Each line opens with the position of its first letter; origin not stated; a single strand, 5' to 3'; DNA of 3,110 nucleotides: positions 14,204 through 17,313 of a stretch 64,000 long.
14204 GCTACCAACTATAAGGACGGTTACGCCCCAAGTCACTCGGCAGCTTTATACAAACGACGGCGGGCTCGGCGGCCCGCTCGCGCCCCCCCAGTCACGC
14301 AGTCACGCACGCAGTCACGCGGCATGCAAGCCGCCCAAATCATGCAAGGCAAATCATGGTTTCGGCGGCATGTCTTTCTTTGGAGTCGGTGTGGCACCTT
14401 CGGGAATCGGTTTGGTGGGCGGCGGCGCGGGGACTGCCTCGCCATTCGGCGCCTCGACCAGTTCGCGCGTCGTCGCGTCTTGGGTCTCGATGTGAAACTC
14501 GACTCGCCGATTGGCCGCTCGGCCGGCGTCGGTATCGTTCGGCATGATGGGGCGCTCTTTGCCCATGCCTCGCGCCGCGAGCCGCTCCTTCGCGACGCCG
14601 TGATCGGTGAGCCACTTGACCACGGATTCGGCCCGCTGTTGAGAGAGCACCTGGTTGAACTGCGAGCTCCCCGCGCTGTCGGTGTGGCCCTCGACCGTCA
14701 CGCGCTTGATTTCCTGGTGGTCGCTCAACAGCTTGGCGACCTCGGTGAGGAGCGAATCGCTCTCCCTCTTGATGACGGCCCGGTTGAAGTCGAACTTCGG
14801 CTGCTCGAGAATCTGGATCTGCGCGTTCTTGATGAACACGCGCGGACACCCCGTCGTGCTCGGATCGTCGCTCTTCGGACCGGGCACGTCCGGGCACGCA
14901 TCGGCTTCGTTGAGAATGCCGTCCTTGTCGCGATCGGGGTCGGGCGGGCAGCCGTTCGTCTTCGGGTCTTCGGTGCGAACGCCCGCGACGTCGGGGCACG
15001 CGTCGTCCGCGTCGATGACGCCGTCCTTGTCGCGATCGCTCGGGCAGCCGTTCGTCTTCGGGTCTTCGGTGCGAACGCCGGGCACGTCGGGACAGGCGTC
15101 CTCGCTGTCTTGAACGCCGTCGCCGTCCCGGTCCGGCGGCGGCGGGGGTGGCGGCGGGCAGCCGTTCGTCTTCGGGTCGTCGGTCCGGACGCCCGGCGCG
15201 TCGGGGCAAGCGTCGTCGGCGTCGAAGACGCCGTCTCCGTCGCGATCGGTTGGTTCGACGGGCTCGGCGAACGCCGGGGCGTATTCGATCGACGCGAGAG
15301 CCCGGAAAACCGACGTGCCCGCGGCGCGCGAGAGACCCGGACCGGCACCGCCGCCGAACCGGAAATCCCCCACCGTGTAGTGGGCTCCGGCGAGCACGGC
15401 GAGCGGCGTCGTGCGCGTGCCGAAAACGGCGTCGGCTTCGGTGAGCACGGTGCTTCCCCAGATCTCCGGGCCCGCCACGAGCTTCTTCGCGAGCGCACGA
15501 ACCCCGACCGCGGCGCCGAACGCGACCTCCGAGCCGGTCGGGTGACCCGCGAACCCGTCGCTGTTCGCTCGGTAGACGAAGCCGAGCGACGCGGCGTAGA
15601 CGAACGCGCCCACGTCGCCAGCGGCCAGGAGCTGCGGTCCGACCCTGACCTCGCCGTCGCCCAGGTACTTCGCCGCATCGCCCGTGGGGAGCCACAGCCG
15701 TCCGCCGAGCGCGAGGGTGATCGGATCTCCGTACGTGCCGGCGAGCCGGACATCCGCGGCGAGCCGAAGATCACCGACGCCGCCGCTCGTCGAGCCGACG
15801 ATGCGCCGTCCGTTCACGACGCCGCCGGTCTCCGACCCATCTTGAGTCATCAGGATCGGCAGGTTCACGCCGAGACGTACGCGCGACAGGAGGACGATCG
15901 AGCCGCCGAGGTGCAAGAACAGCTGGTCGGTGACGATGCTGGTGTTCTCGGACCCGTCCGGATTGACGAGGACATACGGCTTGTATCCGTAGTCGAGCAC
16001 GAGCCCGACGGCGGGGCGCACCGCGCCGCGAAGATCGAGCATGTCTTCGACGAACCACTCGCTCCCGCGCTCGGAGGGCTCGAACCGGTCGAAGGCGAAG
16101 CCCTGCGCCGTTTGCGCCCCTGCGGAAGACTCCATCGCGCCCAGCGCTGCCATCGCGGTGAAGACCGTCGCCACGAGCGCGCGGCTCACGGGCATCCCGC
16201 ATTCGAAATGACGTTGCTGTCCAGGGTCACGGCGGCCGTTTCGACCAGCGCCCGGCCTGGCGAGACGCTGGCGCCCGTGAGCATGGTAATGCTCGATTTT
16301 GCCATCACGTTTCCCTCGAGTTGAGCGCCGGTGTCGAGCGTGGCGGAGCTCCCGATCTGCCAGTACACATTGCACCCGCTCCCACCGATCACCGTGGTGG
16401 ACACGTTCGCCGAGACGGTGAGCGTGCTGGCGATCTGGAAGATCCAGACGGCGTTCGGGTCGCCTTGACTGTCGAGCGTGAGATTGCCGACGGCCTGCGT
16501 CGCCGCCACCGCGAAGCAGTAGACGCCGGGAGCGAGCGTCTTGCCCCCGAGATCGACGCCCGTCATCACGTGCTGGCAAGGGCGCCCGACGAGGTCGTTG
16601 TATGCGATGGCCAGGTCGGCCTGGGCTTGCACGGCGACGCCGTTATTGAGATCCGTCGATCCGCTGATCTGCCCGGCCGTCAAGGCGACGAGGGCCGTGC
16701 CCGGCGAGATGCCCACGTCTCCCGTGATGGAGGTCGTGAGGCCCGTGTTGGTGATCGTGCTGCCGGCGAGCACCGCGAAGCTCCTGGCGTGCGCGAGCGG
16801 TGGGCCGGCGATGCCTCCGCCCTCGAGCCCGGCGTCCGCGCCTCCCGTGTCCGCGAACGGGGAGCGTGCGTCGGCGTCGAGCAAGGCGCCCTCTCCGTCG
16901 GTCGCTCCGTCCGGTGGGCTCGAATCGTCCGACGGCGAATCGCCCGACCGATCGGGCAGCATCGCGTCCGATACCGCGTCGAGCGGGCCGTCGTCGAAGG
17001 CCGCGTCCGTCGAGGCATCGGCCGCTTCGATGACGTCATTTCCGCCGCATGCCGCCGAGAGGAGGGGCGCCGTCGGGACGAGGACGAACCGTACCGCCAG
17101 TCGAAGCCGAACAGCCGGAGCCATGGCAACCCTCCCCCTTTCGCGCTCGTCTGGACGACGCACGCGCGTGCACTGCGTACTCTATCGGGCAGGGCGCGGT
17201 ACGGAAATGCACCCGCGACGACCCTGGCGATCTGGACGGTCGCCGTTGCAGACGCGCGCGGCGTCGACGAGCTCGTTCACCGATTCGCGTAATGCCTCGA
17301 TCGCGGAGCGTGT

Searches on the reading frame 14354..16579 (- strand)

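Call 77: search_protein_families(library=pfam, proteins=[window:14354-16579:-], max_evalue=0.0001)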
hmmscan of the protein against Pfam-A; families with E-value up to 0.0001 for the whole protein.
window:14354-16579:- (741 aa): 2 families
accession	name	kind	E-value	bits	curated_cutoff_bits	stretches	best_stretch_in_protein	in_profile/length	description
PF00691.25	OmpA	-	5.4e-23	81.6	27.2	1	596-691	2-98/98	OmpA family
PF02412.23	TSP_3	-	4.9e-09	36.2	25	0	483-501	15-33/36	Thrombospondin type 3 repeat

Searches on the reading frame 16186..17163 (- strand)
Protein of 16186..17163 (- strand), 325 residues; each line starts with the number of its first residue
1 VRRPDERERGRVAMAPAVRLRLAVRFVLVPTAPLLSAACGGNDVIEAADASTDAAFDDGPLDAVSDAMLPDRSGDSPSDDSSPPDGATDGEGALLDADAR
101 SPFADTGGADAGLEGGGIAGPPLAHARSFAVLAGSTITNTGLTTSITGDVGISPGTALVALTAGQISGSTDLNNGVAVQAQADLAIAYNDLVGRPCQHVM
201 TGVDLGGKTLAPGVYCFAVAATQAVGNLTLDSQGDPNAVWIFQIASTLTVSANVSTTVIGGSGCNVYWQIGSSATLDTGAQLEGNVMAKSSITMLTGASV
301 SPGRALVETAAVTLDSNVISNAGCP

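Call 77: search_protein_families(library=pfam, proteins=[window:16186-17163:-], max_evalue=0.0001)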
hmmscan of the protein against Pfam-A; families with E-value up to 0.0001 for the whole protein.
window:16186-17163:- (325 aa): 1 family
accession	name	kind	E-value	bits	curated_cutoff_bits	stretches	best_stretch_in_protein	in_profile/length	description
PF11999.13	Ice_binding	-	9.8e-53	179.3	28.7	1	131-319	1-207/208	Ice-binding-like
